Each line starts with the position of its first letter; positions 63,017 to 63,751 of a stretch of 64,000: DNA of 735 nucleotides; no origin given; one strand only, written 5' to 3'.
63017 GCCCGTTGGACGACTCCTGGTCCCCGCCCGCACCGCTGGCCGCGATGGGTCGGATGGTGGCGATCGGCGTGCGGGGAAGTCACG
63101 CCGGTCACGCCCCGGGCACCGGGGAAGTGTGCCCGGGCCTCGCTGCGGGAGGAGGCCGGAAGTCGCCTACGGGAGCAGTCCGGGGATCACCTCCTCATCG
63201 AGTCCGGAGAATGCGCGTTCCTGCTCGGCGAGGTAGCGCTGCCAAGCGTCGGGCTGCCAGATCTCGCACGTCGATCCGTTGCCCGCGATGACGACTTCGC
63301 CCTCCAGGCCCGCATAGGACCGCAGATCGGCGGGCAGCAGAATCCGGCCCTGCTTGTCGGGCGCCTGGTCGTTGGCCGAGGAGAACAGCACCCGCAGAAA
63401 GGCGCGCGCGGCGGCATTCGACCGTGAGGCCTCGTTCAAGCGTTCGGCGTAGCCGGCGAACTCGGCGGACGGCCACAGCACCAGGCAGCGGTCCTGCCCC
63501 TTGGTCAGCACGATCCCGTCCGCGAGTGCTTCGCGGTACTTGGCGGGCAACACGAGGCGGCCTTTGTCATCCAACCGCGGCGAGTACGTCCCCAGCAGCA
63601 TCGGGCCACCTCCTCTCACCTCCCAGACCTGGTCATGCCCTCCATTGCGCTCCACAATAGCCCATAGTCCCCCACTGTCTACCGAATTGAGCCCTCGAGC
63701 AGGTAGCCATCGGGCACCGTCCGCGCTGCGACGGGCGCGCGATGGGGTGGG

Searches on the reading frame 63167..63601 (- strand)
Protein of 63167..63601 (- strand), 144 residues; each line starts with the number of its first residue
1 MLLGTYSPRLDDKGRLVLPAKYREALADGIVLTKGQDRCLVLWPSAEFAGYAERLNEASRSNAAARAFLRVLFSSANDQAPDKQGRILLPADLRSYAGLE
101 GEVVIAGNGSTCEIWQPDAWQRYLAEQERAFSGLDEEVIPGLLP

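Call 36: find_encoding_contigs(protein=window:63167-63601:-, flank=10000, max_places=10)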
Protein window:63167-63601:- (144 aa): 2 contigs read that carry it; 2 places shown.
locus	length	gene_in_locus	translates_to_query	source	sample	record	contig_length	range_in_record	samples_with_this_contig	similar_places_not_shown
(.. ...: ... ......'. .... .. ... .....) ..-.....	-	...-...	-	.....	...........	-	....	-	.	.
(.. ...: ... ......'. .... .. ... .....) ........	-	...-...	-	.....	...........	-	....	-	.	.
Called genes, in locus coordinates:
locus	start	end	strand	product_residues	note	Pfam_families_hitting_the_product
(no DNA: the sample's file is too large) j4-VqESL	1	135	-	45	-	?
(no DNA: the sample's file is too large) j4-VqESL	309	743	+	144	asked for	PF02381:MraZ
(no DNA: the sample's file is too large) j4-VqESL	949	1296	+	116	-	?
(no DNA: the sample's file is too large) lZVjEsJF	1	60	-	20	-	?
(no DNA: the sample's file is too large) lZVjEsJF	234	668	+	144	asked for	PF02381:MraZ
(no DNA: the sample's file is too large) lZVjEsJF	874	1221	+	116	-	?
